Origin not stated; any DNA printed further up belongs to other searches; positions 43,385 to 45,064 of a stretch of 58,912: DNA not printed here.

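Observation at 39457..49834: Complete ATP-dependent (class I) benzoyl-CoA dearomatisation operon in a Myxococcota-like host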

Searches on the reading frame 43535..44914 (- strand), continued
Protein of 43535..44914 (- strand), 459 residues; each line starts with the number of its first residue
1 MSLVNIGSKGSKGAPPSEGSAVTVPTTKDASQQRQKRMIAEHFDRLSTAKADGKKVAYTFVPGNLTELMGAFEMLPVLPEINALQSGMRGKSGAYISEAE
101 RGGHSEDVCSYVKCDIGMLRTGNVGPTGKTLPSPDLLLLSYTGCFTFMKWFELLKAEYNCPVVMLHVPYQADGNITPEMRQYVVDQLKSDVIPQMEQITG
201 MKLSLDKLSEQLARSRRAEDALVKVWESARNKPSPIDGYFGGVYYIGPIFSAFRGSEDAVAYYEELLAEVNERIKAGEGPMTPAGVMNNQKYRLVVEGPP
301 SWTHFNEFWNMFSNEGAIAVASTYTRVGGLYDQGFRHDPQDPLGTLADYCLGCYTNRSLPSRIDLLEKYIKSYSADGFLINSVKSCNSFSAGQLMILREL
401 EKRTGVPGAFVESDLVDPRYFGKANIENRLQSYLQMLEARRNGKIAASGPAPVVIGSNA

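Call 44: search_solved_structures(query=window:43535-44914:-, max_evalue=1e-10, show_alignments=3)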
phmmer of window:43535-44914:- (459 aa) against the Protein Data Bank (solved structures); distinct sequences matched with E-value up to 1e-10: 3.
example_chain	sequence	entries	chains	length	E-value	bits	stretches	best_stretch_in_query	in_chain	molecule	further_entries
9g87_A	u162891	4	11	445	2e-61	211.6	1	37-446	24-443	3-methylbenzoyl-CoA reductase beta subunit MbdO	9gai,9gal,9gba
3o3m_A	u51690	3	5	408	1.3e-33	119.9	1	37-441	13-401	alpha subunit 2-hydroxyisocaproyl-CoA dehydratase | alpha-subunit 2-hydroxyisocaproyl-CoA dehydratase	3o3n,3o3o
8s02_A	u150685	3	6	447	5.9e-18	68.4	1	97-450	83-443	BzdO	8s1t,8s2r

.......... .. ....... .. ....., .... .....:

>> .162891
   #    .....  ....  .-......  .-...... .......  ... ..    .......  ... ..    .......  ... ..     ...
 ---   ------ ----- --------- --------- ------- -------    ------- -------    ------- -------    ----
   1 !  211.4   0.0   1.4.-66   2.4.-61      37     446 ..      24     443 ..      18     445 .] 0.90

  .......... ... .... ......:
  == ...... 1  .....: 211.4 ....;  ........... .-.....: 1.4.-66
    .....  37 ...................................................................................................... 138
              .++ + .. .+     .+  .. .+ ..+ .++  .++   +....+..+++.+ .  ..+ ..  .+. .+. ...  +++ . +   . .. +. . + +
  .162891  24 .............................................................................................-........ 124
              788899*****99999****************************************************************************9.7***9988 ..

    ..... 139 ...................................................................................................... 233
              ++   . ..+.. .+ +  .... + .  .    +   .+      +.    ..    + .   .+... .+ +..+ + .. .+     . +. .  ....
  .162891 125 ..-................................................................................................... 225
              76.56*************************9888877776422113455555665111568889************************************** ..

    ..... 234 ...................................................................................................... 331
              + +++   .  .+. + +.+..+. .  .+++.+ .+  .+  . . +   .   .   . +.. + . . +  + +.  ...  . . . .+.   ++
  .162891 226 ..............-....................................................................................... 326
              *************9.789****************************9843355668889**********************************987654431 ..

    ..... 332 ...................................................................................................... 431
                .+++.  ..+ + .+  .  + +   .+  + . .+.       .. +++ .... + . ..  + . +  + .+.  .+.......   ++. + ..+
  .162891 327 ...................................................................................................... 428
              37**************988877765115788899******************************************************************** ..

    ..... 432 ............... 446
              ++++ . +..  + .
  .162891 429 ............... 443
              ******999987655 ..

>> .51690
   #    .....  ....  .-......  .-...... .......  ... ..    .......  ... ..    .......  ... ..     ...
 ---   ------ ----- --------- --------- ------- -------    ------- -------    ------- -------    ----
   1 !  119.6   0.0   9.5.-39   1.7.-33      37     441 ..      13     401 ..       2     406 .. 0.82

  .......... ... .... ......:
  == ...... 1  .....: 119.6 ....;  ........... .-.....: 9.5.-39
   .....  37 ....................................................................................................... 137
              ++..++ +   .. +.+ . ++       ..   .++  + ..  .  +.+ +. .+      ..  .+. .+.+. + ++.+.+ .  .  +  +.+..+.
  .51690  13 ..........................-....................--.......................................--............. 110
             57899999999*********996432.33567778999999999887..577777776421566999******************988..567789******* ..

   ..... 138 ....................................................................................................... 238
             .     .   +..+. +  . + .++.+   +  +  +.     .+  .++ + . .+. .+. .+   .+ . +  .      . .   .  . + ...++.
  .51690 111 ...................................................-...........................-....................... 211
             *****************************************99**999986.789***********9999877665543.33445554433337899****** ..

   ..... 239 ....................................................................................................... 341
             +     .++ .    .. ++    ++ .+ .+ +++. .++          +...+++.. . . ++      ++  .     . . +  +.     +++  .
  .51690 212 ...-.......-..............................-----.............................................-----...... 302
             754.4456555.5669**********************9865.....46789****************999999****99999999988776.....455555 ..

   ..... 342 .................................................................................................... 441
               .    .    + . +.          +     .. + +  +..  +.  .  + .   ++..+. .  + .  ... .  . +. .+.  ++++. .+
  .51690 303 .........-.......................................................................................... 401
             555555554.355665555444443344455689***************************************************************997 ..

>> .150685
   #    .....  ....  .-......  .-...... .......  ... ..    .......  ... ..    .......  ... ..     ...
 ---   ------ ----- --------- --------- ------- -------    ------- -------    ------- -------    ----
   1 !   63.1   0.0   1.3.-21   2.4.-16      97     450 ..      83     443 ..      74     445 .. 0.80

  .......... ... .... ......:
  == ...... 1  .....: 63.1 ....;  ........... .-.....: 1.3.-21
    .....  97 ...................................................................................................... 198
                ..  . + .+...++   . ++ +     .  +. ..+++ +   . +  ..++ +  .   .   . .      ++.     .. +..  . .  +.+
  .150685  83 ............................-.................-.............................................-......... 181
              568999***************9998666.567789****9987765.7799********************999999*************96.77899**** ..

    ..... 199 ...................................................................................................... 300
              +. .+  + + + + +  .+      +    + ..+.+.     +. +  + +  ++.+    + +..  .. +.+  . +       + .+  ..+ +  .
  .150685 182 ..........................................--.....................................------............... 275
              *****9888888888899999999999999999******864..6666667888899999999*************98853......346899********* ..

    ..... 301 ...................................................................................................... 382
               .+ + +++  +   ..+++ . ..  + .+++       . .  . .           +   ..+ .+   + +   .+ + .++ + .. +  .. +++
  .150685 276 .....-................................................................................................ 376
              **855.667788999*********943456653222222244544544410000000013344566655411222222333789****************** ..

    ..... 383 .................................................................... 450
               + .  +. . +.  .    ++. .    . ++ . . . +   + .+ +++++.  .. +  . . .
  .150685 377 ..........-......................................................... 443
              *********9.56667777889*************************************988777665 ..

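Call 56: search_dna_similar(query=window:43535-44914:-, collection=plasmids, mode=protein, max_evalue=1e-20, max_rows=20)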
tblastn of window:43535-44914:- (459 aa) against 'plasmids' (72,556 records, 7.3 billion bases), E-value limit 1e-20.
Records with a match: 9; places in all: 11; records where one place covers at least 80% of the query: 9.
Best place of each record, by identity: <60% 9.
By first word of the organism name: Proteus 2; Sphingopyxis 2; Azoarcus 1; Rhizobium 1; Rhodobacteraceae 1; Rhodococcus 1; Fusobacterium 1.
By predicted mobility (MOB-suite, as given by PLSDB): non-mobilizable 5; mobilizable 3; conjugative 1.
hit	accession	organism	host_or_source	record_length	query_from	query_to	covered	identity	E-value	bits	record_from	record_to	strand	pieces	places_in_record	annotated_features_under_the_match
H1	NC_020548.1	Azoarcus sp. KH32C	-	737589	15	441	93%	25.9%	1e-31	135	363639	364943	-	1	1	2-hydroxyacyl-CoA dehydratase family protein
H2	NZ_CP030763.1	Rhizobium leguminosarum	Genomic DNA from Bacterial pure culture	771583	38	441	88%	25.2%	4e-22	107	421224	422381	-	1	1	2-hydroxyacyl-CoA dehydratase family protein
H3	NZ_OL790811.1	Proteus mirabilis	-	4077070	31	441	90%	24.6%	2e-30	132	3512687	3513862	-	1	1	none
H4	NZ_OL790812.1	Proteus mirabilis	-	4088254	31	441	90%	24.6%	2e-30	132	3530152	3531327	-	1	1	none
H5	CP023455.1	Rhodobacteraceae bacterium QY30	whole organism,paddy soil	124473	37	443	89%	24.8%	3e-30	132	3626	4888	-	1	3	record has no annotation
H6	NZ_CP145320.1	Rhodococcus ruber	-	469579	37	441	88%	24.8%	2e-29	129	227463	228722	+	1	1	2-hydroxyacyl-CoA dehydratase family protein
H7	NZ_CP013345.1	Sphingopyxis macrogoltabida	whole organism,activated sludge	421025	25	458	95%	22.6%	9e-26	118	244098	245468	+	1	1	2-hydroxyacyl-CoA dehydratase family protein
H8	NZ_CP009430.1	Sphingopyxis macrogoltabida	soil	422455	25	458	95%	22.6%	9e-26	118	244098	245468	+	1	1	2-hydroxyacyl-CoA dehydratase family protein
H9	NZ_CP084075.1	Fusobacterium vincentii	-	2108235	67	446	83%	25.2%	3e-29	129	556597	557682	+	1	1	none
